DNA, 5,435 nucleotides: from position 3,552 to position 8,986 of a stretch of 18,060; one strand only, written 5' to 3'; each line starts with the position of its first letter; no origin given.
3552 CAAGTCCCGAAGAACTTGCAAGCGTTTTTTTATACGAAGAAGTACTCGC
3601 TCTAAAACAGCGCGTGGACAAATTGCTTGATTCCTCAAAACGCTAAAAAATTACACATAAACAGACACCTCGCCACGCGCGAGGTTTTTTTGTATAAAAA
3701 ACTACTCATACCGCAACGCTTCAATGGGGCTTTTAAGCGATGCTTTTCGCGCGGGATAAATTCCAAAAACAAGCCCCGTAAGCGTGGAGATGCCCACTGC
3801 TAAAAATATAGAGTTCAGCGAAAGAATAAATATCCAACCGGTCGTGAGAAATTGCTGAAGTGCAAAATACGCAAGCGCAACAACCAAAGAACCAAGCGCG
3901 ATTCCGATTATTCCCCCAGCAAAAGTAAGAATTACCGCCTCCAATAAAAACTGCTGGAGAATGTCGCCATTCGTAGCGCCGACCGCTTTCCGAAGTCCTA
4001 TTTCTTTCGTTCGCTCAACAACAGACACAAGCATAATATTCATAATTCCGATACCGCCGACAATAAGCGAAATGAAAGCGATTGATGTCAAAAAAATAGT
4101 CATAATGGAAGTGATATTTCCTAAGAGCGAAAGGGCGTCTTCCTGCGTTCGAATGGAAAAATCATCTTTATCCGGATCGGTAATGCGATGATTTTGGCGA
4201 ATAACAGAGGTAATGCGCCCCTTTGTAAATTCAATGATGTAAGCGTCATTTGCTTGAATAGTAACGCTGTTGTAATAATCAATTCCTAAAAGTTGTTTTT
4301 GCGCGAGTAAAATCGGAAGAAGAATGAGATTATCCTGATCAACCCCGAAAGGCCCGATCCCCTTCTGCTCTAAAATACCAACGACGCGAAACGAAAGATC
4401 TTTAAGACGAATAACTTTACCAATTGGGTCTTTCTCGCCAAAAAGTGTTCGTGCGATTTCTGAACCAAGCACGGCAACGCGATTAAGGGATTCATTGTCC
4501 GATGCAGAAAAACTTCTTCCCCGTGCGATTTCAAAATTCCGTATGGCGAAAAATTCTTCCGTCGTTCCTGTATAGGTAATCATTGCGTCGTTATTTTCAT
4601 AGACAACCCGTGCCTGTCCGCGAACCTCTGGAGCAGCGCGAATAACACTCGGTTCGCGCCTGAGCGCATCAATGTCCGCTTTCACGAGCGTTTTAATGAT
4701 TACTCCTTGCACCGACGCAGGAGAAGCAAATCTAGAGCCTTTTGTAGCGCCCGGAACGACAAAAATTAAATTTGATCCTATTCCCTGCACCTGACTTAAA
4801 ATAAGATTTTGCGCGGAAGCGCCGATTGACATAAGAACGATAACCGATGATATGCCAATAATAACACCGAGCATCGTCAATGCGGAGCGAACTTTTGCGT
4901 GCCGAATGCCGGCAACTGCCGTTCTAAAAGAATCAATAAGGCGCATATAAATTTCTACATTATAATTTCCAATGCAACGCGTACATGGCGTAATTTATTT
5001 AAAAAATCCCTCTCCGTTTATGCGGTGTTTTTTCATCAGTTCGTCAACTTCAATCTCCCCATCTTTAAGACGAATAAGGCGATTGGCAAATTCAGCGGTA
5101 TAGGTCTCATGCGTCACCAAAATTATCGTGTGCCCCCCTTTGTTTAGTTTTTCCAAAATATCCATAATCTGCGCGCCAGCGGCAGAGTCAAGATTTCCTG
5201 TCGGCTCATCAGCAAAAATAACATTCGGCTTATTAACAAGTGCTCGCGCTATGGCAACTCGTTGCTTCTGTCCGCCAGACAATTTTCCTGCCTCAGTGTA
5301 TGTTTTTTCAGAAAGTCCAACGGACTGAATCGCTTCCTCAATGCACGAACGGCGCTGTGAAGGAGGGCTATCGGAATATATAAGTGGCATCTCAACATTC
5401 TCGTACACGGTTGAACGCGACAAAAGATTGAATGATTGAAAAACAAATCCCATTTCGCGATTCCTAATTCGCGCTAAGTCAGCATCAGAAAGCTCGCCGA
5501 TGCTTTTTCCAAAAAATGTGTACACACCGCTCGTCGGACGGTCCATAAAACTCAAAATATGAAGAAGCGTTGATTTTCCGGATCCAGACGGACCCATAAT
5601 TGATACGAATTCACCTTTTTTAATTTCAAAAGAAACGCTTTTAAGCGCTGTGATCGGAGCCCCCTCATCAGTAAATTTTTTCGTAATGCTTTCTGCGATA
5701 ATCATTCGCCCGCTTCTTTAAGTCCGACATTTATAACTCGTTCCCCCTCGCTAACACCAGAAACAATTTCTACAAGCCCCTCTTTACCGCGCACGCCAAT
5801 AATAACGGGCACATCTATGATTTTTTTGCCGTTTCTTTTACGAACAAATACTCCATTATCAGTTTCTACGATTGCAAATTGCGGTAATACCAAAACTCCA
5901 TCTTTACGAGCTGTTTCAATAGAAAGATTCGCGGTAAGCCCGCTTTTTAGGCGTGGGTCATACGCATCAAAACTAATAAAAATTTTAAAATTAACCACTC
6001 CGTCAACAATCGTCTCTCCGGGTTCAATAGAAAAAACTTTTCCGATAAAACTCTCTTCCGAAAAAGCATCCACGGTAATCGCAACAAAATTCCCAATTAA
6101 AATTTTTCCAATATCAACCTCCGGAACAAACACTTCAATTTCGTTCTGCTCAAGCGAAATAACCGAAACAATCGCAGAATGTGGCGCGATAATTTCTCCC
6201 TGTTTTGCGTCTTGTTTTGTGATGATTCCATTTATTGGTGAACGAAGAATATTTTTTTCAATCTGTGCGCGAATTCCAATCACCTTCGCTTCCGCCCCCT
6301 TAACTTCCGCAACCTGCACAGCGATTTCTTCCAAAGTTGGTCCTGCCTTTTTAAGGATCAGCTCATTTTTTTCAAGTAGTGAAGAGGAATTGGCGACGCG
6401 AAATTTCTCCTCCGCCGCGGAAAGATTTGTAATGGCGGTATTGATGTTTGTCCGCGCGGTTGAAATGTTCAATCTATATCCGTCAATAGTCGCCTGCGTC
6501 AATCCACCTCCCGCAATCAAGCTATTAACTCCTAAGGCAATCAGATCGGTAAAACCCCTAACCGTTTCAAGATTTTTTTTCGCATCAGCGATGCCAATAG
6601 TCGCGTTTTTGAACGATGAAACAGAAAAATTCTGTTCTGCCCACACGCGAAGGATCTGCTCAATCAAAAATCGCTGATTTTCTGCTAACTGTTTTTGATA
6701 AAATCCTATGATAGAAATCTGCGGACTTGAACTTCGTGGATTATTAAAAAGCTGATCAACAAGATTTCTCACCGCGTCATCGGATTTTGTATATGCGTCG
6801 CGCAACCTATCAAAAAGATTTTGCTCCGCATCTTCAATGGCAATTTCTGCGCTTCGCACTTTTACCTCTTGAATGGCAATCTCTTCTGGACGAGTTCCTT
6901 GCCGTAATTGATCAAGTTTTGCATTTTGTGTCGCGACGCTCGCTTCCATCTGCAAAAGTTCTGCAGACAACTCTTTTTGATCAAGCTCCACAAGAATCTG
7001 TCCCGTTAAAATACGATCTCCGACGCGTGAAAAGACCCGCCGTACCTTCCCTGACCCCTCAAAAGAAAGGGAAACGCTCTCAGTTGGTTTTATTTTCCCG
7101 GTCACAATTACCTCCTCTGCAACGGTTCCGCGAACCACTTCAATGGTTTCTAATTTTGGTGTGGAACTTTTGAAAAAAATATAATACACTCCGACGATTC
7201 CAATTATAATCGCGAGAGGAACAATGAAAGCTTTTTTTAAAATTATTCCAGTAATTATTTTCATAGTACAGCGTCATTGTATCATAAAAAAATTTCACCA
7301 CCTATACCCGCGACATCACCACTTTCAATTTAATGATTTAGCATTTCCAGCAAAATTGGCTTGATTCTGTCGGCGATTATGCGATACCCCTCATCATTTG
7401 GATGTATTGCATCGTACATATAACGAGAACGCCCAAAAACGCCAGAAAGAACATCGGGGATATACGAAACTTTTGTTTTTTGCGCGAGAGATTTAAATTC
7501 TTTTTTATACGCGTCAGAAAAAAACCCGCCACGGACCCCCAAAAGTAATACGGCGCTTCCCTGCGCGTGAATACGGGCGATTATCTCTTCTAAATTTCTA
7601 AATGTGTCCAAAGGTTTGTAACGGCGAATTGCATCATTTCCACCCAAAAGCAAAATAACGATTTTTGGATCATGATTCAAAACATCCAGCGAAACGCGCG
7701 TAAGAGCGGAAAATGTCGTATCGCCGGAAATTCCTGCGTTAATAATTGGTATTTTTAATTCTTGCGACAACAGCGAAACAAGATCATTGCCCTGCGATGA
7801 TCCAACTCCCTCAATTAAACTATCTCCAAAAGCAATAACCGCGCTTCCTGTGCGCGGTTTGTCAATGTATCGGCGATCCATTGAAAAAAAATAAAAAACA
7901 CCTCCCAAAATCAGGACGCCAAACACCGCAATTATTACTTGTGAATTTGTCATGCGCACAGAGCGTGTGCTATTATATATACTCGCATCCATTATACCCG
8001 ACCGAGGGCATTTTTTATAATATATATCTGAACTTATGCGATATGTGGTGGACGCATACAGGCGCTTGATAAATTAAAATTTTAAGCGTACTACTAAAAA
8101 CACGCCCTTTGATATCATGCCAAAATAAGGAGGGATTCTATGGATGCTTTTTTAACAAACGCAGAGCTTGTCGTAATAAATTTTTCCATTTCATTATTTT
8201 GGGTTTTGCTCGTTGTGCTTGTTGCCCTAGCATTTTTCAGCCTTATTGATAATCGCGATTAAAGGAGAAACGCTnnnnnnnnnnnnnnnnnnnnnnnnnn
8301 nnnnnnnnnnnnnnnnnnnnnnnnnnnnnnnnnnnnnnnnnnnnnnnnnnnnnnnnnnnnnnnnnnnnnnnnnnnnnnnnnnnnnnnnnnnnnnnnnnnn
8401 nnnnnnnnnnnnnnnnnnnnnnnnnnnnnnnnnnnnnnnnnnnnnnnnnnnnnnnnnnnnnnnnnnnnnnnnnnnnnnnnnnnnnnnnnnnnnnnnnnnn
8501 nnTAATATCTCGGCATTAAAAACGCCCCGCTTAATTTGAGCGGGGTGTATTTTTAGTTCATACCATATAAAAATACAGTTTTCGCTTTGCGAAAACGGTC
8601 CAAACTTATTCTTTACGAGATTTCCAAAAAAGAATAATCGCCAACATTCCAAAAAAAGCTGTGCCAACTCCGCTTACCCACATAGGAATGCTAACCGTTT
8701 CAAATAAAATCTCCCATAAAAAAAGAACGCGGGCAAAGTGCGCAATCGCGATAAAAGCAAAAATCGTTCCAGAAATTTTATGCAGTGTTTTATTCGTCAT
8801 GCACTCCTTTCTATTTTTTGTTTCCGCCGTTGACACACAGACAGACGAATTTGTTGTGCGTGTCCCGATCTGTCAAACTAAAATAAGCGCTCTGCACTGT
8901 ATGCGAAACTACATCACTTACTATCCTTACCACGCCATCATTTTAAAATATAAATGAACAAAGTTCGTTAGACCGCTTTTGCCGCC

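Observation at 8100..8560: Stand-alone plus-strand unit encoding a 40-aa hydrophobic peptide and a 75-aa Cys-motif membrane protein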

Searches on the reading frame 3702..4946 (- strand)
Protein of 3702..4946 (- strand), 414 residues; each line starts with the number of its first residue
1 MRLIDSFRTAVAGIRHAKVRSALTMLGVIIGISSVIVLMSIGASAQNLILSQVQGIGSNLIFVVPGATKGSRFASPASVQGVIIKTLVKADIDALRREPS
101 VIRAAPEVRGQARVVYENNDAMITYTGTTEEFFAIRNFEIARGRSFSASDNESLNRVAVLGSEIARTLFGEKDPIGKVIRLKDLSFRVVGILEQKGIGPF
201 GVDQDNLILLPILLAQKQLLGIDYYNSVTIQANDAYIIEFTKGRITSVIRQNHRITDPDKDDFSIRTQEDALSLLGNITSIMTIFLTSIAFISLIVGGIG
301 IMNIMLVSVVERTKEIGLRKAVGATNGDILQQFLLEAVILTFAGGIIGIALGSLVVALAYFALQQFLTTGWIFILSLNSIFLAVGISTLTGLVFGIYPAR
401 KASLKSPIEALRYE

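Call 4: search_protein_families(library=pfam, proteins=[window:3702-4946:-], max_evalue=0.1)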
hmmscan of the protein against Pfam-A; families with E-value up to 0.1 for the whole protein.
window:3702-4946:- (414 aa): 2 families
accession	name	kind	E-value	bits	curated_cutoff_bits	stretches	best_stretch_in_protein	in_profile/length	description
PF12704.14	MacB_PCD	-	1.3e-43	150.1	27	1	21-236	1-195/207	MacB-like periplasmic core domain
PF02687.27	FtsX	-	2.7e-18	66.6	25.5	1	288-406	2-119/120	FtsX-like permease C-terminal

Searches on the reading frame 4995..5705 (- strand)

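Call 4: search_protein_families(library=pfam, proteins=[window:4995-5705:-], max_evalue=0.1)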
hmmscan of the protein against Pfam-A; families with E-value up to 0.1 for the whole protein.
window:4995-5705:- (236 aa): 17 families
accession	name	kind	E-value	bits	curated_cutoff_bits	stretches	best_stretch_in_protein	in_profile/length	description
PF00005.33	ABC_tran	-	4.7e-35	121.6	25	1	21-169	1-136/137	ABC transporter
PF13304.12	AAA_21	-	5.7e-08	33.6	27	2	34-59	2-30/304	AAA domain, putative AbiEii toxin, Type IV TA system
PF02463.25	SMC_N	-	1.5e-07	31.6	40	2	123-215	124-213/220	RecF/RecN/SMC N terminal domain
PF13555.12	AAA_29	-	0.00024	21.2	27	1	25-48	16-39/61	P-loop containing region of AAA domain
PF03193.22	RsgA_GTPase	-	0.0026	18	30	1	22-51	98-126/174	RsgA GTPase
PF03266.21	NTPase_1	-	0.0036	17.6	23.9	0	151-218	88-152/168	NTPase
PF13558.12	SbcC_Walker_B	-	0.0038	17.9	27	0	128-185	19-89/90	SbcC/RAD50-like, Walker B motif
PF13191.12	AAA_16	-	0.0039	18.1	32.6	1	31-66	24-58/167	AAA ATPase domain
PF20720.3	nSTAND3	-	0.0043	17.2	27.2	1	23-52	9-38/155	Novel STAND NTPase 3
PF25199.1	nSTAND_NTPase5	-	0.0079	16.5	34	1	29-49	39-59/145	Novel STAND NTPase 5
PF13481.12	AAA_25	-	0.01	15.9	27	1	28-49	30-51/195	AAA domain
PF03215.21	Rad17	-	0.014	15.8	23.8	1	19-52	33-66/186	Rad17 P-loop domain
PF20703.3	nSTAND1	-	0.023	14.8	27.1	1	26-49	28-51/379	Novel STAND NTPase 1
PF13479.12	AAA_24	-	0.031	14.5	27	0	34-51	5-22/195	AAA domain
PF13401.12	AAA_22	-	0.032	15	27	1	32-52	6-26/130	AAA domain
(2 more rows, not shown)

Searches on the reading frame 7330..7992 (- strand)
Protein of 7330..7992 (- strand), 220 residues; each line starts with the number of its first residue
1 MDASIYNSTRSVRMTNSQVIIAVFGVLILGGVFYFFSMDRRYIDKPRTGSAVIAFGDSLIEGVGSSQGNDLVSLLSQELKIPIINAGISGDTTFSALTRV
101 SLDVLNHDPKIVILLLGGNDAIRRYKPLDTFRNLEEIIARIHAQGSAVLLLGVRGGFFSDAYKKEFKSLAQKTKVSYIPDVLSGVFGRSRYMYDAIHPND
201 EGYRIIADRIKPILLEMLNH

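Call 4: search_protein_families(library=pfam, proteins=[window:7330-7992:-], max_evalue=0.1)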
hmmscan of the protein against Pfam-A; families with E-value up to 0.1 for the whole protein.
window:7330-7992:- (220 aa): 5 families
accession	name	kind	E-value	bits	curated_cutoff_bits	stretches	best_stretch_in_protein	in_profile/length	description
PF13472.12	Lipase_GDSL_2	-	1.1e-25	91.7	32.9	1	54-205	1-178/178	GDSL-like Lipase/Acylhydrolase family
PF00657.28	Lipase_GDSL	-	1.9e-16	61.3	23.6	1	52-210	1-208/208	GDSL-like Lipase/Acylhydrolase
PF04311.20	DUF459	-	0.0017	18.2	27.2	1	52-123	2-74/197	Protein of unknown function (DUF459)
PF25182.1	NonGDSL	-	0.0017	18.1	80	1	78-152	64-138/220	Non-GDSL lipase-like family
PF14606.12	Lipase_GDSL_3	-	0.0042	17.8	27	0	51-94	3-47/178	GDSL-like Lipase/Acylhydrolase family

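Call 10: find_related_loci(query=window:7330-7989:-, collection=genome_contigs, flank=6000)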
Query window:7330-7989:- (219 aa) in genome_contigs; peptide patterns used: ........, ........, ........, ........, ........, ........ (x = any residue, [..] = any of these).
150 stretches matched a pattern; 2 encode a relative of the query (tblastn E <= 1e-3); 2 distinct loci.
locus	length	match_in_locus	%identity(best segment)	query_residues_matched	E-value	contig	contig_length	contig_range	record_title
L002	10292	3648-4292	80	5-219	8e-116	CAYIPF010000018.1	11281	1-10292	MAG TPA_asm: uncultured Candidatus Saccharibacteria bacterium isolate ERP119705_co25_9 genome assembly, contig: NODE_491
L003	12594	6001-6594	44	15-213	5e-51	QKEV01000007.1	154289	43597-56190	MAG: bacterium isolate SZUA-485 scaffold_93, whole genome shotgun sequence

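Call 46: search_protein_families(library=ncbifam, proteins=[L002:2578-3591:-], max_evalue=0.01)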
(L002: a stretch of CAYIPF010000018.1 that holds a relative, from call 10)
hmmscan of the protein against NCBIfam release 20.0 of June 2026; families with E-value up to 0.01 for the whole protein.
L002:2578-3591:- (337 aa): 44 families (the best 25 are shown)
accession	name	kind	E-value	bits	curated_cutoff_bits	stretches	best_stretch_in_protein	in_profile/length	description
NF033103.1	bla_class_A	equivalog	1.1e-21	77.2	200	1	86-328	6-256/257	class A beta-lactamase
NF012099.1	SubclassA2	equivalog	9.2e-12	44.7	320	1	79-329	4-270/275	class A beta-lactamase, subclass A2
NF000232.1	lactamase_L2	exception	1.1e-08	34.9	540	1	98-193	63-155/303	L2 family extended-spectrum class A beta-lactamase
NF000447.2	bla-A_Chryseo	exception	5.7e-08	32.3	510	1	78-329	23-290/292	CGA/CIA family class A beta-lactamase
NF050797.1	blaCESS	exception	1.9e-07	30.7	525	1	101-196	59-151/296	CESS family extended-spectrum class A beta-lactamase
NF033386.1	blaARL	exception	5e-07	29.4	620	1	87-193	32-133/282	ARL family class A beta-lactamase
NF033141.0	blaZ_gen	exception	7.3e-07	28.7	500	1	85-204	30-145/281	BlaZ-like penicillin-hydrolyzing class A beta-lactamase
NF041113.1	blaMAB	exception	8.9e-07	28.4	575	1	92-207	45-158/289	MAB family class A beta-lactamase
NF012167.0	classA_firm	exception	1.4e-06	28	427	1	91-206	11-122/255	class A beta-lactamase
NF040467.1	blaRAA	exception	1.8e-06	27.3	590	1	79-328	24-287/290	RAA family extended-spectrum beta-lactamase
NF000321.3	blaPEN-Bpc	exception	2.3e-06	26.9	580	1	108-195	66-150/295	PEN family class A beta-lactamase, Bpc-type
NF041445.1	blaRATA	exception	4.8e-06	25.9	660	1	81-302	32-269/302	RATA family class A beta-lactamase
NF033140.0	blaZ_mecC_type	exception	7e-06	25.7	600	1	86-206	31-147/283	mecC-type penicillin-hydrolyzing class A beta-lactamase BlaZ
NF033568.1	blaROB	exception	2.2e-05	23.7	675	1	91-210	59-174/305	ROB family class A beta-lactamase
NF038258.2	PBP4_Staph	exception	2.8e-05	23.1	500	1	109-197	58-147/366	penicillin-binding protein PBP4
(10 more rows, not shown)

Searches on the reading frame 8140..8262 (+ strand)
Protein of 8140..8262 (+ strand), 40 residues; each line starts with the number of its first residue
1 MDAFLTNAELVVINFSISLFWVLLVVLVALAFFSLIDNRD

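Call 4: search_protein_families(library=pfam, proteins=[window:8140-8262:+], max_evalue=0.1)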
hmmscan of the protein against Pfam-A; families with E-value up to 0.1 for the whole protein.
window:8140-8262:+ (40 aa): 0 families

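Call 46: search_protein_families(library=ncbifam, proteins=[window:8140-8259:+], max_evalue=0.01)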
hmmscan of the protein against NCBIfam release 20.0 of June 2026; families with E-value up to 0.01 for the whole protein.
window:8140-8259:+ (40 aa): 0 families

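Call 64: search_protein_families(library=padloc, proteins=[window:8140-8259:+], max_evalue=0.1)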
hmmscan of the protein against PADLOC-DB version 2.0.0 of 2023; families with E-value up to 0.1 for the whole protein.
window:8140-8259:+ (40 aa): 0 families

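Call 65: search_protein_families(library=phrogs, proteins=[window:8140-8259:+], max_evalue=0.1)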
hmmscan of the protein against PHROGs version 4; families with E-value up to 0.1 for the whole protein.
window:8140-8259:+ (40 aa): 0 families

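Call 66: search_solved_structures(query=window:8140-8259:+, max_evalue=10)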
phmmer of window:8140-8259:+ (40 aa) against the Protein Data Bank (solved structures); distinct sequences matched with E-value up to 10: 1.
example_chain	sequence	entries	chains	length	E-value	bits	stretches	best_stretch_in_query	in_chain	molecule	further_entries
7vu5_A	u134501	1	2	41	2.3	12.5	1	19-36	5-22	T-cell-specific surface glycoprotein CD28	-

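Call 67: list_cluster_members(proteins=[window:8140-8259:+, window:8275-8499:+, window:14429-15052:-, window:8609-8800:-, window:7333-7992:-])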
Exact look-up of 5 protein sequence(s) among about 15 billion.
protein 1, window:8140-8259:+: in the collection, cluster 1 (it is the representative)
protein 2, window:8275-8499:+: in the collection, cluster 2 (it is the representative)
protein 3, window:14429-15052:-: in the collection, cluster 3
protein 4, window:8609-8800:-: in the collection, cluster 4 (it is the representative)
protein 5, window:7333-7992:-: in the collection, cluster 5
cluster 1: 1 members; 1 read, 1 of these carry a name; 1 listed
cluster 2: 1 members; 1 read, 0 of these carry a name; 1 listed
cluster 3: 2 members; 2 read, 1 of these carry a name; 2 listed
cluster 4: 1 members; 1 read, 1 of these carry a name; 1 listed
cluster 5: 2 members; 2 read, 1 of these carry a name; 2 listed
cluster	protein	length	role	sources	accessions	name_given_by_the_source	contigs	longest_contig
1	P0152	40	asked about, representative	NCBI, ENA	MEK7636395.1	MAG: hypothetical protein AAB362_01805 [Patescibacteria group bacterium]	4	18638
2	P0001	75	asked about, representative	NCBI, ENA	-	-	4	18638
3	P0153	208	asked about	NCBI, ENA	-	-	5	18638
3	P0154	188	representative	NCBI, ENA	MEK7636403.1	MAG: RNA polymerase sigma factor [Patescibacteria group bacterium]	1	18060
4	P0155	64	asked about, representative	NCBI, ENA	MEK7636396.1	MAG: hypothetical protein AAB362_01810 [Patescibacteria group bacterium]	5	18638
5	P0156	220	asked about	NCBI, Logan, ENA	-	-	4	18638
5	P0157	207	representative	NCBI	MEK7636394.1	MAG: GDSL-type esterase/lipase family protein [Patescibacteria group bacterium]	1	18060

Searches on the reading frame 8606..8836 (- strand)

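Call 4: search_protein_families(library=pfam, proteins=[window:8606-8836:-], max_evalue=0.1)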
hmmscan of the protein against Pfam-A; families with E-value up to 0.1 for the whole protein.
window:8606-8836:- (76 aa): 2 families
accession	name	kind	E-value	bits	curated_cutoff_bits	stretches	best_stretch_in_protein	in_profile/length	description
PF23815.1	DUF7186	-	0.002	18.4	27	1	14-35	4-25/39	Family of unknown function (DUF7186)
PF01794.25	Ferric_reduct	-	0.0087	16.6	28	1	15-68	33-92/121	Ferric reductase like transmembrane component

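Call 46: search_protein_families(library=ncbifam, proteins=[window:8606-8800:-], max_evalue=0.01)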
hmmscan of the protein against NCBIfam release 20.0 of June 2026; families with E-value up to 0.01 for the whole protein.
window:8606-8800:- (64 aa): 0 families

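Call 64: search_protein_families(library=padloc, proteins=[window:8606-8800:-], max_evalue=0.1)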
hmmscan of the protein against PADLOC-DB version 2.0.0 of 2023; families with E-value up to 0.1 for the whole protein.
window:8606-8800:- (64 aa): 0 families

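Call 65: search_protein_families(library=phrogs, proteins=[window:8606-8800:-], max_evalue=0.1)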
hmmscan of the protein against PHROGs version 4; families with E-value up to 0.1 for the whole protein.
window:8606-8800:- (64 aa): 1 family
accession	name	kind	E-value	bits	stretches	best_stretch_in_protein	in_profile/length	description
phrog_26051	-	unknown function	0.095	14.1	0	32-63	31-61/73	-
